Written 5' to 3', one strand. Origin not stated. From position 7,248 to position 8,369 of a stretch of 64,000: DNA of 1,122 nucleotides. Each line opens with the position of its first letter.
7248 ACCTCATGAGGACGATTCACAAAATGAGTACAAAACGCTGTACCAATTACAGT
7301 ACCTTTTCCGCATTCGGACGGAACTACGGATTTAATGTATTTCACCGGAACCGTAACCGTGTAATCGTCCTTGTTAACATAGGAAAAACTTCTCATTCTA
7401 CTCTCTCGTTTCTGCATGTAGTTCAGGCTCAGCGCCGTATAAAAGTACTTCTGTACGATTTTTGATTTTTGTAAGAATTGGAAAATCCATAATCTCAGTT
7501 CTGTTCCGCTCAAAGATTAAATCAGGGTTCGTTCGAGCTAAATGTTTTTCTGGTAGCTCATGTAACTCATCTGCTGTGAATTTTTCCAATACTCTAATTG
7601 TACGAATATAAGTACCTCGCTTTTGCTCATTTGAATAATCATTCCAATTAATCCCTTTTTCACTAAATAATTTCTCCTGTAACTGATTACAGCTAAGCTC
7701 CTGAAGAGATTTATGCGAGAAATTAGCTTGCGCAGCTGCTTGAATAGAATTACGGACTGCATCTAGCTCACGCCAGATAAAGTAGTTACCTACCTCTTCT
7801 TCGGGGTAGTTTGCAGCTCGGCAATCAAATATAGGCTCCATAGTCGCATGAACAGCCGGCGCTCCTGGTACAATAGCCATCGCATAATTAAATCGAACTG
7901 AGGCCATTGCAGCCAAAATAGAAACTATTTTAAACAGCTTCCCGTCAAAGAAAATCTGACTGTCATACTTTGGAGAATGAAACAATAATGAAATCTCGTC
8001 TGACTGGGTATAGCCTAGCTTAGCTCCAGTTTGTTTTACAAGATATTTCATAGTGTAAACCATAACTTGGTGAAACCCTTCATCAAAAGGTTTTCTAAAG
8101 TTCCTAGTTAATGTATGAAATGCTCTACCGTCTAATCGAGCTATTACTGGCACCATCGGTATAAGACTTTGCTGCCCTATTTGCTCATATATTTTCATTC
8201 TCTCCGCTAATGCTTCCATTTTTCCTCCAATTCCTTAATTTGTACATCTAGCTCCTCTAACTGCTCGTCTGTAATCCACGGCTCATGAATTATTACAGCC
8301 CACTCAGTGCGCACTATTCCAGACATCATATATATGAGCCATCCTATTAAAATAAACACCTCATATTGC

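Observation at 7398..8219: Phage-encoded Thg1-like 3'-5' nucleotide polymerase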

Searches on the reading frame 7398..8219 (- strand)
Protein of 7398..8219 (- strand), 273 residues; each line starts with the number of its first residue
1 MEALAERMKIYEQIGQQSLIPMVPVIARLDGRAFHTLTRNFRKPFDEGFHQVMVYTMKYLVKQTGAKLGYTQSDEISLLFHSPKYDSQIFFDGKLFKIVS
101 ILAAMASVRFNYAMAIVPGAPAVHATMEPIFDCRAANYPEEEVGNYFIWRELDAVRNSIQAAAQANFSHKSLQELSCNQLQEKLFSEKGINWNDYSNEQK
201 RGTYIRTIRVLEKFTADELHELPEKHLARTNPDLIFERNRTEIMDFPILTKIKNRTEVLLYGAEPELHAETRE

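Call 3: search_protein_families(library=pfam, proteins=[window:7398-8219:-], max_evalue=0.01)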
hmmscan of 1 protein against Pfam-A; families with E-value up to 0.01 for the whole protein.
window:7398-8219:- (273 aa): 2 families
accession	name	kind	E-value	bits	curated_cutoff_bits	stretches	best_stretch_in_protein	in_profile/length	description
PF04446.17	Thg1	-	1.9e-29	102.6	29.2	1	6-139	2-130/130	tRNAHis guanylyltransferase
PF14413.11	Thg1C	-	0.0088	16.7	26.3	0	145-209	5-79/116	Thg1 C terminal domain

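Call 4: search_protein_families(library=phrogs, proteins=[window:7398-8219:-], max_evalue=0.01)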
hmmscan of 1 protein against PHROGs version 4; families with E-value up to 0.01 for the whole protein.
window:7398-8219:- (273 aa): 1 family
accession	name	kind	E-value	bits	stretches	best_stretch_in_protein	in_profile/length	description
phrog_4717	-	DNA, RNA and nucleotide metabolism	3.9e-82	276.6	1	2-264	3-243/250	tRNA-His guanylyltransferase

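Call 5: search_protein_families(library=ncbifam, proteins=[window:7398-8219:-], max_evalue=0.01)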
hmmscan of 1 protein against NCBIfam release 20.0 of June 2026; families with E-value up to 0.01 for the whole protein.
window:7398-8219:- (273 aa): 0 families

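Call 6: search_solved_structures(query=window:7398-8219:-, max_evalue=0.01, show_alignments=3)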
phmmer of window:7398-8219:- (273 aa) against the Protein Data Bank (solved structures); distinct sequences matched with E-value up to 0.01: 6.
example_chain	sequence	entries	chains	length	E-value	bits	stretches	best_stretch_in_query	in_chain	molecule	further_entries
4kgk_A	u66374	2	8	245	2.3e-46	161.5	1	1-205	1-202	Thg1-like uncharacterized protein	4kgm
3wbz_A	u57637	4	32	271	3.6e-17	65.8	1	6-230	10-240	Likely histidyl tRNA-specific guanylyltransferase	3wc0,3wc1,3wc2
5axk_A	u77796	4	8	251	4.3e-13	52.5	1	18-215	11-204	tRNA(His)-5'-guanylyltransferase (Thg1) like protein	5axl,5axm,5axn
5xox_A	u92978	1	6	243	4.7e-11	45.8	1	18-206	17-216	tRNA(His) guanylyltransferase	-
3otb_A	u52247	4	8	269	6e-08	35.6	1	25-216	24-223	tRNA(His) guanylyltransferase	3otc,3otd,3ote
7cv1_A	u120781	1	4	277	6.6e-08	35.5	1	25-216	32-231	Probable tRNA(His) guanylyltransferase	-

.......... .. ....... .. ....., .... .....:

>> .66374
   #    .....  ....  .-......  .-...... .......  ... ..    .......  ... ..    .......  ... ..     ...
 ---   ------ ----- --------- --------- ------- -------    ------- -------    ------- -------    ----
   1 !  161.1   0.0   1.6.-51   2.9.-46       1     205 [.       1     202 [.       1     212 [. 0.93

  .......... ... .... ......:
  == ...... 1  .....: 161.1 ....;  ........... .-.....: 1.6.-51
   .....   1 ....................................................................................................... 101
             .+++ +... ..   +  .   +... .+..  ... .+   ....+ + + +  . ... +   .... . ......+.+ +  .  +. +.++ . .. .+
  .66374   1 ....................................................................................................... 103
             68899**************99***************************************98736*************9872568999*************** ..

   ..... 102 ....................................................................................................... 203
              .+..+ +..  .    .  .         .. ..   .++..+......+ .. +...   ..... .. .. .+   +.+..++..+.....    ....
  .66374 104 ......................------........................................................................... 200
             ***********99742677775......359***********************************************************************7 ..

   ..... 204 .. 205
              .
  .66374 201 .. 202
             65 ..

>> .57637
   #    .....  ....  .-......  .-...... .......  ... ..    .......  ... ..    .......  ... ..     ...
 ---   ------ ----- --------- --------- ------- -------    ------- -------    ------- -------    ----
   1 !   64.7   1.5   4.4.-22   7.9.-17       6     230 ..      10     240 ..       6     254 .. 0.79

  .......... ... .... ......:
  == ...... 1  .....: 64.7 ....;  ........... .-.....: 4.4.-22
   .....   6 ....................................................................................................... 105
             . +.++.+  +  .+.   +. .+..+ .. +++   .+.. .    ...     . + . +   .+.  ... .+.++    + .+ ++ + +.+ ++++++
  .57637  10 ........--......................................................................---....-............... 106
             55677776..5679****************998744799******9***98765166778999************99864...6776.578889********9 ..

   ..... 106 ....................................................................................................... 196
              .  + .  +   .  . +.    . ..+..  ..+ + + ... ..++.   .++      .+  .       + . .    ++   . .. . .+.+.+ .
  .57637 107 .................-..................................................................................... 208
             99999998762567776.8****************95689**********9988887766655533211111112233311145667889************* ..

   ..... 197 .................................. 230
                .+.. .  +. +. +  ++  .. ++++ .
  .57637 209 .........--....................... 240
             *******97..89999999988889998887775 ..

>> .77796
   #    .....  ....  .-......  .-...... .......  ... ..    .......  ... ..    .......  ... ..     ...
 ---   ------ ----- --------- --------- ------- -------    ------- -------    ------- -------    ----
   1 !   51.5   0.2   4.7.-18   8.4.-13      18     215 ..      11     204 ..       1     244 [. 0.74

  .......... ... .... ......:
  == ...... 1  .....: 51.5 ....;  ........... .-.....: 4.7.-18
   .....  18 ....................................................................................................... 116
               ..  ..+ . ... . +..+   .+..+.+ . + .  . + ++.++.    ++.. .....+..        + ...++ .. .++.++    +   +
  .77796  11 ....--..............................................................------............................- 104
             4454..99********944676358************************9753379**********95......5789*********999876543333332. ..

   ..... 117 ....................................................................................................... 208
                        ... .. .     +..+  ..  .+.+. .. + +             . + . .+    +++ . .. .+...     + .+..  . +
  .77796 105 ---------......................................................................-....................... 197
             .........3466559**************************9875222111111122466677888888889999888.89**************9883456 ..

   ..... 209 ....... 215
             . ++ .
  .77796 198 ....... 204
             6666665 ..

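Call 8: search_dna_similar(query=window:7398-8219:-, collection=phages, mode=protein, max_rows=60, rows=spread)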
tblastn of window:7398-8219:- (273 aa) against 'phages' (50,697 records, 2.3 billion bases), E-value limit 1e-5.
Records with a match: 162; places in all: 163; records where one place covers at least 80% of the query: 52.
Best place of each record, by identity: <60% 162.
By first word of the organism name: Bacillus 44; Prevotella 15; Caulobacter 13; Mycobacterium 11; Brevundimonas 7; Erwinia 7; Vibrio 6; Aeromonas 6; Burkholderia 5; uncultured 4; and 20 more.
By host as written in the record: - 17; Prevotella sp. 15; Bacillus cereus 14; Caulobacter vibrioides CB15 13; Mycobacterium smegmatis mc2 155 8; Brevundimonas pondensis LVF1 6; Bacillus sp. 5; Burkholderia cenocepacia 4; and 50 more.
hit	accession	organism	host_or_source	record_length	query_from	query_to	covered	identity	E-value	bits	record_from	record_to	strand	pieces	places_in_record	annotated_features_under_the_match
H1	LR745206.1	uncultured phage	metagenomic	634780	2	269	98%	45.6%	6e-68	233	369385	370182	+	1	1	record has no annotation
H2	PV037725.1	Pseudomonas phage Viktualia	Pseudomonas syringae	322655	2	254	93%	42.5%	2e-58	206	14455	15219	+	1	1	tRNA-His guanylyltransferase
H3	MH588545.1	Caulobacter phage CcrPW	Caulobacter vibrioides CB15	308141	4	273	99%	38.8%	1e-51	186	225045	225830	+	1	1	tRNAHis-5'-guanylyltransferase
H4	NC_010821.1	Pseudomonas phage 201phi2-1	Pseudomonas chlororaphis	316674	2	264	96%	39.6%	6e-53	190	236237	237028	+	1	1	tRNA-His guanylyltransferase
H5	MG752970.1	Ralstonia phage RsoM2USA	Ralstonia solanacearum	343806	2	267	97%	39.0%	6e-48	176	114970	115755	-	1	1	hypothetical protein (x2)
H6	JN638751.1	Bacillus phage G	Bacillus megaterium str. ATCC 43725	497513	7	251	90%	41.2%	2e-46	171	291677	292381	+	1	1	378: gp378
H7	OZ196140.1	Vibrio phage D181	Seawater and oysters mix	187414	4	260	94%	39.0%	5e-47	173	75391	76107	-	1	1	tRNA-His guanylyltransferase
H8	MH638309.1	Bacillus phage Hobo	Bacillus thuringiensis kurstaki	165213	1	205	75%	47.6%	2e-49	180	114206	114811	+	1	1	168: tRNAHis guanylyltransferase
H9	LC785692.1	Bacillus phage CM1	Bacilus cereus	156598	1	205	75%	47.6%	3e-49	179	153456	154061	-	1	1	putative tRNA-His guanylyltransferase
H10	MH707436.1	Bacillus phage BSP36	Bacillus subtilis KCCM 11780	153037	3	205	74%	47.6%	9e-51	184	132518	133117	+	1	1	putative tRNA-His guanylyltransferase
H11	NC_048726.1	Bacillus phage BSP38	Bacillus subtilis KCCM 12052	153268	3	205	74%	47.6%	3e-50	182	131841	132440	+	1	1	tRNA-His guanylyltransferase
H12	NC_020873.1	Bacillus phage vB_BceM_Bc431v3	Bacillus cereus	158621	1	205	75%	46.9%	1e-49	181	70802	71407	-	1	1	orf143: tRNA-His guanylyltransferase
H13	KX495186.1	Bacillus phage PK16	Bacillus cereus ATCC 21772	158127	1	205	75%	46.6%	2e-48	177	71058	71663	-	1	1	putative tRNA-His guanylyltransferase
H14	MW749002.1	Bacillus phage vB_BspH_Mawwa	Bacillus sp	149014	6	208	74%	46.8%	6e-49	179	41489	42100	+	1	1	putative tRNA(His) guanylyltransferase Thg1 family protein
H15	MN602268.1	Bacteriophage DSS3_MAL1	-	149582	2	271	99%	34.9%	2e-41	157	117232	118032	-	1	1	tRNA-His guanylyltransferase | hypothetical protein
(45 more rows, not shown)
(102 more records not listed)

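Call 21: find_homologous_proteins(query=window:7398-8219:-, max_evalue=1e-10)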
Query window:7398-8219:- (273 aa): 7863 proteins with E <= 1e-10 among 8000 candidates; the best 120 are listed.
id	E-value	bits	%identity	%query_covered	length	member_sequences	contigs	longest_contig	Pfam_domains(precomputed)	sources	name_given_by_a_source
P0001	7.9e-180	614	100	100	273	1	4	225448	PF04446.18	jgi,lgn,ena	-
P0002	1.0e-103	364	65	96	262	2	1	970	PF04446.18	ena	-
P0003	5.4e-101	355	63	96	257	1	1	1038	PF04446.18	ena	-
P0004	5.4e-100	352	63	96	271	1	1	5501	PF04446.18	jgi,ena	-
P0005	1.0e-95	338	59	97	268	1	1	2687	PF04446.18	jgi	jgi:tRNA(His) 5'-end guanylyltransferase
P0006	2.6e-88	314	58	96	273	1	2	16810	PF04446.18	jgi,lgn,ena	-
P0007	1.3e-81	292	64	79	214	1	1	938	PF04446.18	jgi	-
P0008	2.0e-81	291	52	99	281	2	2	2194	PF14413.12,PF04446.18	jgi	jgi:tRNA(His) 5'-end guanylyltransferase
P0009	1.1e-80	289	52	97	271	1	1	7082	PF04446.18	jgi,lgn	jgi:tRNA(His) 5'-end guanylyltransferase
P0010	5.8e-80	286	51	99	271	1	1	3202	PF04446.18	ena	-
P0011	6.3e-80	286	51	99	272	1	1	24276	PF14413.12,PF04446.18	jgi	jgi:tRNA(His) guanylyltransferase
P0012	5.0e-79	283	51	96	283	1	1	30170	PF04446.18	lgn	-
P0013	4.8e-78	280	51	97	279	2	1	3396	PF04446.18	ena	-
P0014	5.5e-78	280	52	96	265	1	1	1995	PF04446.18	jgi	jgi:tRNA(His) 5'-end guanylyltransferase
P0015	1.6e-77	278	49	99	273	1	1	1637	PF04446.18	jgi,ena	-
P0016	5.3e-77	277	50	98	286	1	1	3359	PF14413.12,PF04446.18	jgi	-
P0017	8.6e-77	276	49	99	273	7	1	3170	PF04446.18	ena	-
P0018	1.9e-76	275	50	97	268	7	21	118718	PF14413.12,PF04446.18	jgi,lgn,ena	jgi:tRNA(His) guanylyltransferase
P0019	3.5e-76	274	50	97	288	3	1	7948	PF04446.18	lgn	-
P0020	4.3e-76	274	51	97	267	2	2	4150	PF04446.18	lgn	-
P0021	5.1e-76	273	50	96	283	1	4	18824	PF04446.18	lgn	-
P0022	5.8e-76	273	48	98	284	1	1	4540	PF04446.18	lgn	-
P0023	7.8e-76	273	50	97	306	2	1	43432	PF14413.12,PF04446.18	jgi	jgi:tRNA(His) 5'-end guanylyltransferase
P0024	7.9e-76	273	49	98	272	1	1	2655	PF04446.18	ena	-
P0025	9.7e-76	273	51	97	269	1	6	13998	PF14413.12,PF04446.18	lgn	-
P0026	1.1e-75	272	50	99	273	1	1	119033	PF04446.18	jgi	jgi:tRNA(His) 5'-end guanylyltransferase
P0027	1.3e-75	272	48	99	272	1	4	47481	PF04446.18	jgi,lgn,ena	jgi:tRNA(His) guanylyltransferase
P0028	1.4e-75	272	49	99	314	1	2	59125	PF04446.18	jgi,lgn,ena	jgi:tRNA(His) 5'-end guanylyltransferase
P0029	1.6e-75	272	50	100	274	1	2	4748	PF04446.18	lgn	-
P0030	2.1e-75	271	50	97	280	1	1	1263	PF04446.18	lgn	-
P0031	2.2e-75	271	49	99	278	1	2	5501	PF04446.18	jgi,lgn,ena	jgi:tRNA(His) guanylyltransferase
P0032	2.9e-75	271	50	96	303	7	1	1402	PF04446.18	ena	-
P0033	5.2e-75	270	51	97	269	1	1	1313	PF04446.18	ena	-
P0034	7.5e-75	270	49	99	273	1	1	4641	PF14413.12,PF04446.18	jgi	jgi:tRNA(His) guanylyltransferase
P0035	8.1e-75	270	50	96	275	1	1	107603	PF04446.18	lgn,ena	-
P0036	1.0e-74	269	51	97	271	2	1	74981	PF04446.18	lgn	-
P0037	1.3e-74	269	49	96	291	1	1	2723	PF14413.12,PF04446.18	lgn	-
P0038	1.3e-74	269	49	97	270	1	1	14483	PF04446.18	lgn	-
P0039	1.3e-74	269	51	96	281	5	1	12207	PF04446.18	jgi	jgi:tRNA(His) guanylyltransferase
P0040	1.4e-74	269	50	97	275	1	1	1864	PF14413.12,PF04446.18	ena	-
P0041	1.9e-74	268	51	99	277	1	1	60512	PF04446.18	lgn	-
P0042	2.7e-74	268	48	97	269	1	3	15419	PF04446.18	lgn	-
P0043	4.0e-74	267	48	98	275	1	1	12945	PF04446.18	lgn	-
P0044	4.0e-74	267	51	97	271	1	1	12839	PF04446.18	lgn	-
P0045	4.6e-74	267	50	96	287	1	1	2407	PF04446.18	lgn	-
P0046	4.9e-74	267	52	97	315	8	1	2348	PF14413.12,PF04446.18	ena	-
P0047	7.0e-74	266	50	97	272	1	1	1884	PF14413.12,PF04446.18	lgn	-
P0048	7.6e-74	266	48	97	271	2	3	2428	PF04446.18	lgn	-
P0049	8.5e-74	266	50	97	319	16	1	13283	PF14413.12,PF04446.18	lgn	-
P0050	9.1e-74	266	47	99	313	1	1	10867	PF04446.18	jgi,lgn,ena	-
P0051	1.0e-73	266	50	97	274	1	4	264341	PF04446.18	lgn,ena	-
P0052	1.2e-73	266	51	97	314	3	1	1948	PF14413.12,PF04446.18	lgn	-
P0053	1.4e-73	265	49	97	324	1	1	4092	PF14413.12,PF04446.18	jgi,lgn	jgi:tRNA(His) 5'-end guanylyltransferase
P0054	2.3e-73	265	49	99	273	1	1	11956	PF04446.18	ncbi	-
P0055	2.6e-73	265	51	92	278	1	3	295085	PF04446.18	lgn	-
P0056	3.2e-73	264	48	97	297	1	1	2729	PF04446.18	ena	-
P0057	4.8e-73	264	48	97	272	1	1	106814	PF04446.18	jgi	-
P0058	6.6e-73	263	48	98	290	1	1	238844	PF04446.18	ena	-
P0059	6.8e-73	263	48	99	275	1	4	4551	PF04446.18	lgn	-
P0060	6.9e-73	263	49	99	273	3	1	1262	PF14413.12,PF04446.18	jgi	-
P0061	7.4e-73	263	47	98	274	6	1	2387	PF04446.18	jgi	-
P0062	7.7e-73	263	50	97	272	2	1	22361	PF04446.18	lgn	-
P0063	1.1e-72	263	50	97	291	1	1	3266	PF04446.18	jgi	-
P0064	1.1e-72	263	47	97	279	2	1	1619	PF04446.18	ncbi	-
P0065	1.2e-72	262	48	99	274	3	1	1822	PF04446.18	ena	-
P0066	1.4e-72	262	47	97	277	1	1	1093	PF04446.18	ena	-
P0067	1.8e-72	262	51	96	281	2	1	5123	PF04446.18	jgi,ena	-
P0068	2.1e-72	262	48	97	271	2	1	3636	PF04446.18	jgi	jgi:tRNA(His) guanylyltransferase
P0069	2.3e-72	261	51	100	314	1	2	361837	PF04446.18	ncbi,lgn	-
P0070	2.4e-72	261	53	92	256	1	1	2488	PF14413.12,PF04446.18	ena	-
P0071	2.5e-72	261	47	97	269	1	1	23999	PF04446.18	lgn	-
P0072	2.6e-72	261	45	97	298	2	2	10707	PF14413.12,PF04446.18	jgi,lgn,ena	-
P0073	2.7e-72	261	51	97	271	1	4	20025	PF04446.18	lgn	-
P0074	3.1e-72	261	50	97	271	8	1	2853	PF14413.12,PF04446.18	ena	-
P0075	3.5e-72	261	49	97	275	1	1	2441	PF04446.18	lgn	-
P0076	3.8e-72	261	52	98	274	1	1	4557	PF04446.18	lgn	-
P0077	4.8e-72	260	49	97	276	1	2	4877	PF04446.18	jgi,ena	jgi:tRNA(His) 5'-end guanylyltransferase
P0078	5.1e-72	260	49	97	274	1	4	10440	PF04446.18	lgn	-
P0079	5.7e-72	260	46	99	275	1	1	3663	PF04446.18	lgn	-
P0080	5.8e-72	260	49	97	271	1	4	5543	PF04446.18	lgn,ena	-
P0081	8.4e-72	260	51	97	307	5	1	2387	PF14413.12,PF04446.18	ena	-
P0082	1.1e-71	259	48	96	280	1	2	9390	PF04446.18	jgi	jgi:tRNA(His) guanylyltransferase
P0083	1.2e-71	259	45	100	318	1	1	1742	PF04446.18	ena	-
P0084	1.7e-71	259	48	97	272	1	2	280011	PF04446.18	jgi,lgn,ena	-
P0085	1.7e-71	259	49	97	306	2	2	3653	PF14413.12,PF04446.18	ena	-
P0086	1.7e-71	259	50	98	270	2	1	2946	PF14413.12,PF04446.18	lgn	-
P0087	2.0e-71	258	49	98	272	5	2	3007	PF04446.18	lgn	-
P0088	2.3e-71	258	48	98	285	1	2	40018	PF14413.12,PF04446.18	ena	-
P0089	2.4e-71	258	49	99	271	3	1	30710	PF14413.12,PF04446.18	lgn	-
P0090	2.8e-71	258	49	99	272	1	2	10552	PF04446.18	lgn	-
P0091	2.8e-71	258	50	97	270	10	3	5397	PF14413.12,PF04446.18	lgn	-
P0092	3.9e-71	257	46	99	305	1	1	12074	PF14413.12,PF04446.18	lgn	-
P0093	3.9e-71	257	50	97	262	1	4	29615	PF04446.18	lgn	-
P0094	4.0e-71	257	49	97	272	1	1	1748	PF04446.18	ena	-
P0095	4.1e-71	257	47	96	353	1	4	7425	PF04446.18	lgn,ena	-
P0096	4.9e-71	257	48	98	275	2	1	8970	PF04446.18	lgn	-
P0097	5.1e-71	257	46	97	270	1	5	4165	PF04446.18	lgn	-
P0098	5.4e-71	257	48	99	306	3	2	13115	PF04446.18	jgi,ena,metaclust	metaclust:\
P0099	6.1e-71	257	49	96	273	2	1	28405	PF04446.18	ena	-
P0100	6.4e-71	257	48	98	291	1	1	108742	PF04446.18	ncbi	-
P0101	6.9e-71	257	48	99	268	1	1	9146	PF04446.18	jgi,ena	-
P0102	7.6e-71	257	49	97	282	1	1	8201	PF04446.18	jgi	jgi:tRNA(His) 5'-end guanylyltransferase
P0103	8.9e-71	256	47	97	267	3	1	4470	PF04446.18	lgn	-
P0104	1.1e-70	256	48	98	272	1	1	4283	PF04446.18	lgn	-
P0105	1.3e-70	256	48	97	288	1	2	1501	PF04446.18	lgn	-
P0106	1.6e-70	255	46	99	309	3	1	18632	PF04446.18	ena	-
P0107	1.6e-70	255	49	97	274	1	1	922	PF04446.18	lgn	-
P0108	1.9e-70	255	50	99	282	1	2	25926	PF04446.18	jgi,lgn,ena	jgi:tRNA(His) 5'-end guanylyltransferase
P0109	1.9e-70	255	48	97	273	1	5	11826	PF14413.12,PF04446.18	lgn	-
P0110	2.0e-70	255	49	97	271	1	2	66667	PF04446.18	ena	-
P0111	2.0e-70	255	47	99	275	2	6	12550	PF14413.12,PF04446.18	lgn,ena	-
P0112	2.1e-70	255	49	97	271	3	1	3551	PF04446.18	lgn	-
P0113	2.1e-70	255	48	99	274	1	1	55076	PF14413.12,PF04446.18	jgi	jgi:tRNA(His) 5'-end guanylyltransferase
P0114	2.5e-70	255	49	97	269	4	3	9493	PF14413.12,PF04446.18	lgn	-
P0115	2.6e-70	255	48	97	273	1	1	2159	PF04446.18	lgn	-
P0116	2.7e-70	255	50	96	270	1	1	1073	PF14413.12,PF04446.18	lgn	-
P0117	2.8e-70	255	46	98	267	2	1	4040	PF04446.18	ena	-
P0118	2.9e-70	255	52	88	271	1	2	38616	PF04446.18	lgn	-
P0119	2.9e-70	255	45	97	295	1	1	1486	PF04446.18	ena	-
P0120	3.0e-70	255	47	97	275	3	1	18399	PF04446.18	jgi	jgi:tRNA(His) guanylyltransferase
